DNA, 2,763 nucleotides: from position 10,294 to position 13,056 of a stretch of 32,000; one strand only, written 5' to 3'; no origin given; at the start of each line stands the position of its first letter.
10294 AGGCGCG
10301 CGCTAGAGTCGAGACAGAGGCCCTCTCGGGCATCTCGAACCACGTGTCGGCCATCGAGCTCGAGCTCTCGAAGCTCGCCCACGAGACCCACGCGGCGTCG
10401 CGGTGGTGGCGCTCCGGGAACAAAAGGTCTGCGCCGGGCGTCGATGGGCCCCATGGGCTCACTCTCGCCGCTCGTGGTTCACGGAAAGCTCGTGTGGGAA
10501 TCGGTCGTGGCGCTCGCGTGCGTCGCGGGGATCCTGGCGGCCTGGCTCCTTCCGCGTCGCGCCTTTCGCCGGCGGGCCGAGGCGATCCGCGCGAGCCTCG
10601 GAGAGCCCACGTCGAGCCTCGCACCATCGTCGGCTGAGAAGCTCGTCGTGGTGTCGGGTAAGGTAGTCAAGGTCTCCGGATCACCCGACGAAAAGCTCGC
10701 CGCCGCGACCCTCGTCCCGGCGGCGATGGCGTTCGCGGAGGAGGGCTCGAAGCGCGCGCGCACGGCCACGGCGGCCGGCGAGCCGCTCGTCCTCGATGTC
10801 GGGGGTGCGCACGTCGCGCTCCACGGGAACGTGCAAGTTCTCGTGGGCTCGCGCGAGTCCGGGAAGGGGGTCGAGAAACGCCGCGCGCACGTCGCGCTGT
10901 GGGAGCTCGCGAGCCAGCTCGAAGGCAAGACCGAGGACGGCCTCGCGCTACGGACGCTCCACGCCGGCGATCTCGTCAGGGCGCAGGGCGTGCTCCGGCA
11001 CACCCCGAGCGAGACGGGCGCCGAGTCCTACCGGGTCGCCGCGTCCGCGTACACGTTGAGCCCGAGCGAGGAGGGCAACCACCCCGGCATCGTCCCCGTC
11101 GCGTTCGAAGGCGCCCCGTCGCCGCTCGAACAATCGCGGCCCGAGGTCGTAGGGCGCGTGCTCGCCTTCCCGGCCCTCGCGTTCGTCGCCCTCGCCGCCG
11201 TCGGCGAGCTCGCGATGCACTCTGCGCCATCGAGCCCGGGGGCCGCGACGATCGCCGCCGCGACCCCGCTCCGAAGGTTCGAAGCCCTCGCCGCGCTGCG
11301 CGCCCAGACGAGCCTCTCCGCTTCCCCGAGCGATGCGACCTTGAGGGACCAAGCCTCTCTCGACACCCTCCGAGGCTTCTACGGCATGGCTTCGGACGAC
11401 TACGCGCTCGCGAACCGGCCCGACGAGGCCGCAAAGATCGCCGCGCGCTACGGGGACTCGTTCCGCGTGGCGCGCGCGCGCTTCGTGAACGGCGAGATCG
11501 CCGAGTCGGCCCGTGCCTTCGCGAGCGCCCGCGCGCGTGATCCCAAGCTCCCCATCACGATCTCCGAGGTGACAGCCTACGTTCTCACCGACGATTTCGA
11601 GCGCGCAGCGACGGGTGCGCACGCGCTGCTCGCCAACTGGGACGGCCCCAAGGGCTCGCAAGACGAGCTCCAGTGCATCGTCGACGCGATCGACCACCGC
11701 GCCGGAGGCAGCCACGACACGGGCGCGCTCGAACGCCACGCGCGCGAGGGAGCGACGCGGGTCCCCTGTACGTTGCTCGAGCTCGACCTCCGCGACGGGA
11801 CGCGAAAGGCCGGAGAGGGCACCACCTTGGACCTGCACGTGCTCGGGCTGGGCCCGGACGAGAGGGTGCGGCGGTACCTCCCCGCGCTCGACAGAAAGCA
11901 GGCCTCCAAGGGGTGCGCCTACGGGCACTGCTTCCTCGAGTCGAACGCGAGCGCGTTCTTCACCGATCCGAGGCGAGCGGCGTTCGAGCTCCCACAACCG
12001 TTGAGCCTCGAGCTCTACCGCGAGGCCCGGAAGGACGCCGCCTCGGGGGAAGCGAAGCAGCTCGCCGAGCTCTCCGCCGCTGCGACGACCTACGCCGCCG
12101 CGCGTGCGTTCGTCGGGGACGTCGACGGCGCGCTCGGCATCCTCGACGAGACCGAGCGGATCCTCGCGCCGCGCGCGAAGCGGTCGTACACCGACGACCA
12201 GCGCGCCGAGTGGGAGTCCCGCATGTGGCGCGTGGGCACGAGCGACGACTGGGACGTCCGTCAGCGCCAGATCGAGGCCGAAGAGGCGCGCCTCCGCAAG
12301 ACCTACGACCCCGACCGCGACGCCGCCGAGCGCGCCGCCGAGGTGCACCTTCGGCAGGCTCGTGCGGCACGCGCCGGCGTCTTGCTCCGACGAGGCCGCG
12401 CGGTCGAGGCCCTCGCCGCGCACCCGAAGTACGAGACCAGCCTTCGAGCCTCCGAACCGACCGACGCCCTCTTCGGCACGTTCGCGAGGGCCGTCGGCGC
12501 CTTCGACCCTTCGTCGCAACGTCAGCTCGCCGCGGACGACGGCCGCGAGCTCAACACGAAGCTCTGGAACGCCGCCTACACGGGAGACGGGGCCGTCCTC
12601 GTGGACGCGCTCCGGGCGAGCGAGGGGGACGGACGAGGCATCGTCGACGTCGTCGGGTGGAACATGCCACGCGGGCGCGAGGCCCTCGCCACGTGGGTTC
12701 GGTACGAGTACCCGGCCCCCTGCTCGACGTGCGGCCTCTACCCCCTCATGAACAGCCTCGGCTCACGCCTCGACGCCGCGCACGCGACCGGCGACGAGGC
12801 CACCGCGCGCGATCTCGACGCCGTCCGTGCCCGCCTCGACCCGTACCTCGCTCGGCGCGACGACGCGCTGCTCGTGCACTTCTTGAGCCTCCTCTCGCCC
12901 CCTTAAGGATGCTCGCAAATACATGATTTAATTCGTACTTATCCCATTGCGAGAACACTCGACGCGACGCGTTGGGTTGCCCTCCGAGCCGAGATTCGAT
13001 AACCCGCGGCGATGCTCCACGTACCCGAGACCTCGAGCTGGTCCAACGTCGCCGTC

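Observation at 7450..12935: ~2.6-kb tandem duplication producing two large membrane-protein paralogs with mosaic identity (gene-conversion signature)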

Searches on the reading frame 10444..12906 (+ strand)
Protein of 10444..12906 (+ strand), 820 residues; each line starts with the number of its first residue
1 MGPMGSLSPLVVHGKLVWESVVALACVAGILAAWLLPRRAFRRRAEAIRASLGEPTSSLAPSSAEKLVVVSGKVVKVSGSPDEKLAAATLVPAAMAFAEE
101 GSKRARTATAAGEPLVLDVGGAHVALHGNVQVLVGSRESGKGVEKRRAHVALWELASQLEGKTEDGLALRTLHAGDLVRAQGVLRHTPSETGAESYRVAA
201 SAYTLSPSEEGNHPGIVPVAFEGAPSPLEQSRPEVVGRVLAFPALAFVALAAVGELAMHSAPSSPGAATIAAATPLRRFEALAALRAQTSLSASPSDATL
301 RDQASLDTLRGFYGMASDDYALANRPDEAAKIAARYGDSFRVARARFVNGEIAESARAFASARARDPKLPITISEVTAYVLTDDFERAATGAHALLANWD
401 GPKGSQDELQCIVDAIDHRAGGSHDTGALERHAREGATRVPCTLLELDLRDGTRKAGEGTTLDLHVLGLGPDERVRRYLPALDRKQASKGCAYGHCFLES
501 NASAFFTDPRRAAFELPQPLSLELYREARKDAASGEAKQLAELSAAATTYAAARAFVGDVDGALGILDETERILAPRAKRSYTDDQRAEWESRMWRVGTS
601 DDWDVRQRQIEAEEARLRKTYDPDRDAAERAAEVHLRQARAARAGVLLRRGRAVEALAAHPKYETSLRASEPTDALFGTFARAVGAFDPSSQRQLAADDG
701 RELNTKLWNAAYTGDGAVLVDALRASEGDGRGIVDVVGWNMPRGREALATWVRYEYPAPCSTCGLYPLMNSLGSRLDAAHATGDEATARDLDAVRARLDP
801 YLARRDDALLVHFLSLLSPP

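Call 4: search_protein_families(library=pfam, proteins=[window:10444-12906:+], max_evalue=0.1)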
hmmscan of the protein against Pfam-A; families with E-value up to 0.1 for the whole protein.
window:10444-12906:+ (820 aa): 0 families

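Call 29: search_protein_representatives(alignment_id=A3)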
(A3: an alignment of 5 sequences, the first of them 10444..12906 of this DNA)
Query: 5 sequences, 819 profile positions. Proteins with E-value up to 0.001 (for the whole library): 211; up to 1e-10: 110; up to 1e-30: 15. The best 150 are listed.
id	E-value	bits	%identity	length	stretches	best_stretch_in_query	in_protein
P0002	0.0e+00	1649.7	-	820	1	1-819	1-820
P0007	0.0e+00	1075.2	-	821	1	4-819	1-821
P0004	4.5e-298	1007.4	-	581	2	205-588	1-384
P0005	1.3e-205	701.5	-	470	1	1-367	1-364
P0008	7.2e-187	639.5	-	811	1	4-819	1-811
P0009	2.5e-162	558.3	-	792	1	4-819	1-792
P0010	1.0e-146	506.8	-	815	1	4-819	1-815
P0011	3.1e-118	412.5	-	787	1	4-819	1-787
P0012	7.3e-116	404.7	-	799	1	4-819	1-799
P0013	2.6e-74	267.2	-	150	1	673-819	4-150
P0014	3.5e-63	230.4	-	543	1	253-819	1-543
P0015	1.4e-51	192.0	-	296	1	8-299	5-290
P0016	6.4e-39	150.2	-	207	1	625-819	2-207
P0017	2.4e-35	138.3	-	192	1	204-395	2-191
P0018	5.9e-35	137.1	-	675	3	328-570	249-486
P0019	2.1e-30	122.0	-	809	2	4-471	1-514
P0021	7.3e-29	116.9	-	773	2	5-465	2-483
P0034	4.5e-25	104.4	-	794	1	4-456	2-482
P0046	1.6e-21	92.7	-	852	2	4-257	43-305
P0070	4.3e-17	78.0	-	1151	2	10-456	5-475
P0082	1.5e-15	72.8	-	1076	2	16-364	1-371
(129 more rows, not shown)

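Call 30: search_protein_families(library=pfam, proteins=[P0007, P0008, P0010, P0012, P0019, P0021, P0034, P0070, P0082, P0046], max_evalue=0.01)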
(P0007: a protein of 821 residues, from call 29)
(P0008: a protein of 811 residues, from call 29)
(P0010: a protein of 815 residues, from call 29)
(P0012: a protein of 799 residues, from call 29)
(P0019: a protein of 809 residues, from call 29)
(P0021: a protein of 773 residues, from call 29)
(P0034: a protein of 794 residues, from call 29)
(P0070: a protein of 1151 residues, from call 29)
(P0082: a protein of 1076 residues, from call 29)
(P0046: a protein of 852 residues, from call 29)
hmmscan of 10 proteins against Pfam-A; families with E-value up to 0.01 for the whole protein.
P0007 (821 aa): 0 families

P0008 (811 aa): 0 families

P0010 (815 aa): 0 families

P0012 (799 aa): 0 families

P0019 (809 aa): 0 families

P0021 (773 aa): 0 families

P0034 (794 aa): 1 family
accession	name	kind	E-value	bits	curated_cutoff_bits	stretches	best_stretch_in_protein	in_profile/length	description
PF14316.11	DUF4381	-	0.0072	17.1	27.2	0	7-55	15-60/145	Domain of unknown function (DUF4381)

P0070 (1151 aa): 1 family
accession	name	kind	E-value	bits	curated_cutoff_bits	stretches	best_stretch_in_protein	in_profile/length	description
PF03448.22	MgtE_N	-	0.0038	18.2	25.9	0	760-801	15-56/102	MgtE intracellular N domain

P0082 (1076 aa): 1 family
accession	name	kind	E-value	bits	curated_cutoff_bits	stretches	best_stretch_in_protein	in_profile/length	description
PF03448.22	MgtE_N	-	0.003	18.5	25.9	0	702-791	7-93/102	MgtE intracellular N domain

P0046 (852 aa): 0 families

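Call 31: search_protein_families(library=ncbifam, proteins=[window:10444-12906:+, P0008, P0019, P0070, P0082], max_evalue=0.01)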
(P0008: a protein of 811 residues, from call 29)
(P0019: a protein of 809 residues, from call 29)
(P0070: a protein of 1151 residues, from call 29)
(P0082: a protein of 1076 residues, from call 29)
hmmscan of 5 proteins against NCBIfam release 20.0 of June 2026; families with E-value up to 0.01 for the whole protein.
window:10444-12906:+ (820 aa): 0 families

P0008 (811 aa): 0 families

P0019 (809 aa): 0 families

P0070 (1151 aa): 0 families

P0082 (1076 aa): 0 families

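Call 32: list_cluster_members(proteins=[P0008, P0009, P0010, P0011, P0012, P0019, P0021, P0034, P0070, P0082])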
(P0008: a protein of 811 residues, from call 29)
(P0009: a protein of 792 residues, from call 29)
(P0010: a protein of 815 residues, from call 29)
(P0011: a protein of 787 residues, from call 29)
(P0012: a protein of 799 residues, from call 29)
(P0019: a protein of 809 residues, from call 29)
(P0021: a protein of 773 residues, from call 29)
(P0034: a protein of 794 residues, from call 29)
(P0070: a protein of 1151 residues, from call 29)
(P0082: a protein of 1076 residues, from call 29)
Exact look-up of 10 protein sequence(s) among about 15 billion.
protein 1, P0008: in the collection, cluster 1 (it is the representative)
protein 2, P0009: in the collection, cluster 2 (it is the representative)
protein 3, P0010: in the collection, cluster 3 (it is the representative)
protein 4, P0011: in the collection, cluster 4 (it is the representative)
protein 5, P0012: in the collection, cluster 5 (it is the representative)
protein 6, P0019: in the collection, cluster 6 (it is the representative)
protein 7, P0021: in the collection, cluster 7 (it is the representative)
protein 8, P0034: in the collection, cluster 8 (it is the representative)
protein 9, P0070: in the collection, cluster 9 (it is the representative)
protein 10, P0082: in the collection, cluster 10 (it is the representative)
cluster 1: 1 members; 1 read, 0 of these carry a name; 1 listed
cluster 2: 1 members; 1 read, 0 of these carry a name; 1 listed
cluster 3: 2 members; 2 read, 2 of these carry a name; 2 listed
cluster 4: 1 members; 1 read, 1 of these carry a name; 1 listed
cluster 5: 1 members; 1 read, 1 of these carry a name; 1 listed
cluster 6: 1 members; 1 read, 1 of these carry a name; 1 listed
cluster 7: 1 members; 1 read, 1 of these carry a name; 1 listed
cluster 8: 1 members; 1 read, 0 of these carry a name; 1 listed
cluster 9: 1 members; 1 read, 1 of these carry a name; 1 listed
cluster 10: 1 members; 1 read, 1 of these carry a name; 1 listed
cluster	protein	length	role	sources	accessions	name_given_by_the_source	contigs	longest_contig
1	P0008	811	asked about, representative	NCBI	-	-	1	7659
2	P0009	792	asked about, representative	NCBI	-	-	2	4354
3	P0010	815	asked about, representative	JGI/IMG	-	hypothetical protein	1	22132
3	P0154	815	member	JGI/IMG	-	hypothetical protein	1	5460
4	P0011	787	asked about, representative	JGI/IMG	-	hypothetical protein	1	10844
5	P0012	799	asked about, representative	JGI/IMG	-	hypothetical protein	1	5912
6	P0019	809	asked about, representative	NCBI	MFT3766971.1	MAG: hypothetical protein QM820_15855 [Minicystis sp.]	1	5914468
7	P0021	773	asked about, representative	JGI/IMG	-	hypothetical protein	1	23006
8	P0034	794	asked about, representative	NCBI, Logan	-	-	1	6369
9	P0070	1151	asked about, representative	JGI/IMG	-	hypothetical protein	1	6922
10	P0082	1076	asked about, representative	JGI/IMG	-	hypothetical protein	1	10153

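Call 34: find_homologous_proteins(query=A4, max_evalue=0.00001)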
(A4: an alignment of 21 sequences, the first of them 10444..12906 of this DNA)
Query A4 (21 sequences) (820 aa, profile of the alignment): 10 proteins with E <= 0.00001 among 8000 candidates.
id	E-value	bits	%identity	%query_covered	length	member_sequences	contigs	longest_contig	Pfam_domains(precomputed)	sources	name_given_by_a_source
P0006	5.7e-273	926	50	100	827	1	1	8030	-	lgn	-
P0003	3.7e-266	904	93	100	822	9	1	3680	-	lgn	-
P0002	1.4e-264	899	98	100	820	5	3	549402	-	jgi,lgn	jgi:hypothetical protein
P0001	1.5e-256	872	73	100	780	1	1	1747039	-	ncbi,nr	ncbi:MAG: hypothetical protein IPK71_33265 [Myxococcales bacterium]|nr:hypothetical protein [Myxococ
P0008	6.7e-253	860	38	100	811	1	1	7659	-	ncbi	-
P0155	2.2e-224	766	46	100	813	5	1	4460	-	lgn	-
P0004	3.4e-170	587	66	75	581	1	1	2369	-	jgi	jgi:hypothetical protein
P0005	2.0e-133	465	89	45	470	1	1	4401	-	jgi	jgi:hypothetical protein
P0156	7.9e-77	278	30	16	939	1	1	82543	-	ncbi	-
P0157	1.4e-45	175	44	5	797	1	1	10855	-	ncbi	-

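Call 41: predict_structure(alignment_id=A4)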
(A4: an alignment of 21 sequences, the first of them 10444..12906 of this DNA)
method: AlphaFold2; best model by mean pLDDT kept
length: 820 residues; sequences in the alignment: 21
mean_pLDDT: 84.7   pTM: 0.75
mean pLDDT of the five models: 84.7, 83.8, 82.9, 82.9, 82.6
residues with pLDDT >= 90: 421; 70-90: 283; 50-70: 77; < 50: 39
segments of 3 or more residues with pLDDT < 50: 1-4, 190-201, 453-460, 492-495, 498-500, 665-670
pLDDT, mean of each block of 10 residues (from residue 1): 63 90 92 87 90 81 73 77 78 82 82 81 85 89 63 56 71 91 75 42 79 85 85 83 92 92 90 88 93 91 94 96 95 97 97 98 95 97 96 94 89 94 81 86 88 44 65 82 71 47 64 83 91 86 89 90 95 93 92 78 89 91 90 90 91 91 51 78 92 89 91 95 90 92 95 92 92 93 96 94 90 84
secondary structure, 60 per line:
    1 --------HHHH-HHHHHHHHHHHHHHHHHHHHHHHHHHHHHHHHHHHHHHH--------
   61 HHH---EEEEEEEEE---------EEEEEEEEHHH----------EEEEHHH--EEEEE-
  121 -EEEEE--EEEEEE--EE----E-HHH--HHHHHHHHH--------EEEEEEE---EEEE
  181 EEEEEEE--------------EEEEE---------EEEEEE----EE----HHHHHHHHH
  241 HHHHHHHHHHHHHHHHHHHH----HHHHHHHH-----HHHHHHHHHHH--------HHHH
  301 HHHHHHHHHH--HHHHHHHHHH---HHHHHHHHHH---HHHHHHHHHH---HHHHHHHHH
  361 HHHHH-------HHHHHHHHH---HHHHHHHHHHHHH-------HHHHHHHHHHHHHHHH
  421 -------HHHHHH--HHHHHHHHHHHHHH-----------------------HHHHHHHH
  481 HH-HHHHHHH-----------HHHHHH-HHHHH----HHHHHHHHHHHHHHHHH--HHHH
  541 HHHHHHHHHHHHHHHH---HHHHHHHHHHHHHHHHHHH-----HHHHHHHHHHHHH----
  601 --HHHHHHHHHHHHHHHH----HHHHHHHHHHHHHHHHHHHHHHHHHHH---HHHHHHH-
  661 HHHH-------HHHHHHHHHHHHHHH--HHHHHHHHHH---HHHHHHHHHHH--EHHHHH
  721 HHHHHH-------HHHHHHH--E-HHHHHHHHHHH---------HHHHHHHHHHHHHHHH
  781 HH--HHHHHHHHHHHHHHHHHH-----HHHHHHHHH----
elements in order (helices of 4 or more, strands of 3 or more residues): H9-12 H14-52 E67-75 E85-92 E106-109 E115-119 E122-126 E129-134 H150-158 E167-173 E177-187 E202-206 E216-221 H232-260 H265-272 H278-288 H297-310 H313-322 H326-335 H339-348 H352-365 H373-381 H385-397 H405-420 H428-433 H436-449 H473-482 H484-490 H502-507 H509-513 H518-534 H537-556 H560-578 H584-596 H603-618 H623-649 H653-659 H661-664 H672-686 H689-698 H702-712 H716-726 H734-740 H745-755 H765-782 H785-802 H808-816

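Call 47: search_solved_structures(query=A4, max_evalue=1)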
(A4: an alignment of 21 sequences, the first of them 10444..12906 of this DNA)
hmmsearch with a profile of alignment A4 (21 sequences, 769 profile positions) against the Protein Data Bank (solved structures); distinct sequences matched with E-value up to 1: 13.
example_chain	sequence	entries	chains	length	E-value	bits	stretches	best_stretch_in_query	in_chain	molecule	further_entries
8ro0_J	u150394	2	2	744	0.063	15.2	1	510-648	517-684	TPR_REGION domain-containing protein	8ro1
5bun_A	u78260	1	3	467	0.15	14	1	475-605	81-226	Outer membrane protein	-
5v5s_A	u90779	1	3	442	0.2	13.5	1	474-584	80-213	Outer membrane protein TolC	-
9qgy_A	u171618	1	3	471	0.23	13.3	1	474-584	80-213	Outer membrane protein TolC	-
9tg4_A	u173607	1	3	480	0.24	13.3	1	474-584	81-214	Outer membrane protein TolC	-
5ng5_F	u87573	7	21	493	0.25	13.2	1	474-584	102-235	Outer membrane protein TolC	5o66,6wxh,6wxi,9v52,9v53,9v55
1ek9_A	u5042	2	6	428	0.27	13.1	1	474-584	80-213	OUTER MEMBRANE PROTEIN TOLC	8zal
2wmz_A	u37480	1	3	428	0.27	13.1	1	474-584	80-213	OUTER MEMBRANE PROTEIN TOLC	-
2xmn_A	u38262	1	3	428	0.27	13.1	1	474-584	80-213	Outer membrane protein TolC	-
2vdd_A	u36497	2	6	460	0.3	12.9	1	474-584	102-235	OUTER MEMBRANE PROTEIN TOLC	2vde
1tqq_A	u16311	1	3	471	0.32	12.9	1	474-584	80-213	Outer membrane protein tolC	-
5nik_A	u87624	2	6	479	0.33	12.8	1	474-584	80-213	Outer membrane protein TolC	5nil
8zar_G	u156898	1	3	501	0.35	12.7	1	474-584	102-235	Outer membrane protein TolC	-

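Call 48: search_protein_families(library=padloc, proteins=[window:10444-12906:+], max_evalue=0.1)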
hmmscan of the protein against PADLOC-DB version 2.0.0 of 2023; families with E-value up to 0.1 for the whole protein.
window:10444-12906:+ (820 aa): 0 families

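Call 49: find_encoding_contigs(protein=P0008, flank=8000, max_places=3)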
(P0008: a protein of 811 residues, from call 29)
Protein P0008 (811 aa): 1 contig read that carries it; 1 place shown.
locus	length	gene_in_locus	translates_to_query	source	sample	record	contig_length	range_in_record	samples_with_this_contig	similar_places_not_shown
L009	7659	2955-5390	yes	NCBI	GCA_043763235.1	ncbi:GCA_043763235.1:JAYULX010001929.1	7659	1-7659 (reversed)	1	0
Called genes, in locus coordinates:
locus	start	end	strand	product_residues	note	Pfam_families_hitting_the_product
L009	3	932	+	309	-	?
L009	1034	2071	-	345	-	-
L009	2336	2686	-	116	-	-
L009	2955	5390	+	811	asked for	-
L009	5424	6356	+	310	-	PF00781:DAGK_cat, PF19279:YegS_C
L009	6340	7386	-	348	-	PF02558:ApbA, PF08546:ApbA_C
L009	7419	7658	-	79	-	?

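Call 50: find_encoding_contigs(protein=P0156, flank=8000, max_places=3)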
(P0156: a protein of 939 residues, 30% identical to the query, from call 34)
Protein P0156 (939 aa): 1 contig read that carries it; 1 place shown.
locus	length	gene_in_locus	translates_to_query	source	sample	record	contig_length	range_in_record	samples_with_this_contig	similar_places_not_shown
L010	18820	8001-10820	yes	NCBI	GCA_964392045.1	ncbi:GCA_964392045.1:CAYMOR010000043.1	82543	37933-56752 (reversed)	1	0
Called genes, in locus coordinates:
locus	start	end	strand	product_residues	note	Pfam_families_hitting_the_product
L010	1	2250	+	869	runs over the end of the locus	PF00743:FMO-like (weak), PF01266:DAO (faint), PF07992:Pyr_redox_2, PF13450:NAD_binding_8, PF13738:Pyr_redox_3, PF00135:COesterase (weak), PF20434:BD-FAE, PF07859:Abhydrolase_3, +1 more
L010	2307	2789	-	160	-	PF04134:DCC1-like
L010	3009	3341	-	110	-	-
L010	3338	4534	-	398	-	PF00144:Beta-lactamase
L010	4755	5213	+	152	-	-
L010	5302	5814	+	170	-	-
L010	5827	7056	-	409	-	PF13483:Lactamase_B_3, PF12706:Lactamase_B_2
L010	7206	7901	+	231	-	PF00440:TetR_N, PF14246:TetR_C_7, PF16859:TetR_C_11 (weak)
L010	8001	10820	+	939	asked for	-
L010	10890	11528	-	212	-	PF00072:Response_reg, PF08281:Sigma70_r4_2 (faint), PF00196:GerE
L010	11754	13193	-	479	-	PF07730:HisKA_3, PF02518:HATPase_c, PF13581:HATPase_c_2 (weak)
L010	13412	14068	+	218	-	PF00485:PRK, PF13238:AAA_18 (weak)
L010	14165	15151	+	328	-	PF00106:adh_short (weak), PF01370:Epimerase, PF02719:Polysacc_synt_2, PF04321:RmlD_sub_bind, PF01073:3Beta_HSD, PF07993:NAD_binding_4, PF13460:NAD_binding_10 (faint), PF16363:GDP_Man_Dehyd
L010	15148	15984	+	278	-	PF04452:Methyltrans_RNA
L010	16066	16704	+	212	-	-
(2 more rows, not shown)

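Call 51: search_protein_families(library=pfam, alignment_id=A4, max_evalue=1)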
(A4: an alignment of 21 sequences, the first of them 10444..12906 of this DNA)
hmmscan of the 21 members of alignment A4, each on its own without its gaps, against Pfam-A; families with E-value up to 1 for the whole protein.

A. member 1, window:10444-12906:+ (820 aa): 0 families

B. families by the number of members that match (of 21 scanned): 15 families
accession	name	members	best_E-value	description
PF07719.23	TPR_2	3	0.0023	Tetratricopeptide repeat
PF14559.12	TPR_19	1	0.00069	Tetratricopeptide repeat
PF14316.11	DUF4381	1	0.0072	Domain of unknown function (DUF4381)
PF13428.12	TPR_14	1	0.0083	Tetratricopeptide repeat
PF07721.20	TPR_4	1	0.0092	Tetratricopeptide repeat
PF13567.11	DUF4131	1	0.025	Domain of unknown function (DUF4131)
PF11498.13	Activator_LAG-3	1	0.042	Transcriptional activator LAG-3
PF14789.11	THDPS_M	1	0.045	Tetrahydrodipicolinate N-succinyltransferase middle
PF16154.11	DUF4862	1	0.056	Domain of unknown function (DUF4862)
PF22888.1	FIMAH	1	0.086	FIMAH domain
PF13424.12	TPR_12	1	0.23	Tetratricopeptide repeat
PF02932.22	Neur_chan_memb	1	0.31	Neurotransmitter-gated ion-channel transmembrane region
PF18929.5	DUF5678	1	0.35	Family of unknown function (DUF5678)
PF10304.15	RTP1_C2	1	0.53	Required for nuclear transport of RNA pol II C-terminus 2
PF20229.3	ChrB_N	1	0.75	Protein ChrB, N-terminal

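Call 61: find_related_loci(query=A3, collection=metagenome_contigs, flank=6000)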
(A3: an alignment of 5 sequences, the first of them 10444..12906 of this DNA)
Query A3 (820 aa) in metagenome_contigs; peptide patterns used: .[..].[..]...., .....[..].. (x = any residue, [..] = any of these).
116 stretches matched a pattern, but none encodes a relative of the query by tblastn (E <= 1e-3).

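Call 82: find_encoding_contigs(protein=P0019, flank=7000, max_places=2)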
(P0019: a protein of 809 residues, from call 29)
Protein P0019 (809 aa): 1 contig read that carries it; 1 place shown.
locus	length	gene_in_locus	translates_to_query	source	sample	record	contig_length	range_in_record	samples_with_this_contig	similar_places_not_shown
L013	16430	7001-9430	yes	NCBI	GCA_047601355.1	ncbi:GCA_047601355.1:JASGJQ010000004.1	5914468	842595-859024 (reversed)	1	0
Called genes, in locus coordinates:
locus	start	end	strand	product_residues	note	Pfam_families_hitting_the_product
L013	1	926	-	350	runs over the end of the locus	PF01636:APH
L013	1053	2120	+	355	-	-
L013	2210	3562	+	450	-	PF16697:Yop-YscD_cpl, PF00498:FHA, PF00158:Sigma54_activat, PF14532:Sigma54_activ_2, PF07728:AAA_5 (weak), PF25601:AAA_lid_14, PF02954:HTH_8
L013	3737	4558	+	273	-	PF00924:MS_channel_2nd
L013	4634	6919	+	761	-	-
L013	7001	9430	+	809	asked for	-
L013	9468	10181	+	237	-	PF00174:Oxidored_molyb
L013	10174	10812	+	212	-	PF03929:PepSY_TM (faint), PF16357:PepSY_TM_like_2 (faint)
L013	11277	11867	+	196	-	PF03706:LPG_synthase_TM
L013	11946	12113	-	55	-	PF00595:PDZ (weak), PF13180:PDZ_2, PF17820:PDZ_6 (weak)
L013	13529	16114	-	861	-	-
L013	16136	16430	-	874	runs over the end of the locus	-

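Call 83: find_encoding_contigs(protein=P0155, flank=7000, max_places=2)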
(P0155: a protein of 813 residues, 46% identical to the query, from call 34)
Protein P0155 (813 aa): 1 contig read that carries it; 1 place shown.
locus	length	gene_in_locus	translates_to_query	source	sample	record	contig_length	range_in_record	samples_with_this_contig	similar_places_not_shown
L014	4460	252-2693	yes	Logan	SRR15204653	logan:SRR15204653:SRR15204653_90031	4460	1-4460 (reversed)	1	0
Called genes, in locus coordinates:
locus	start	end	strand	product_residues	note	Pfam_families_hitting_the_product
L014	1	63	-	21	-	?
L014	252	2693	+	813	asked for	-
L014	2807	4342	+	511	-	PF00171:Aldedh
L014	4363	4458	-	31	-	?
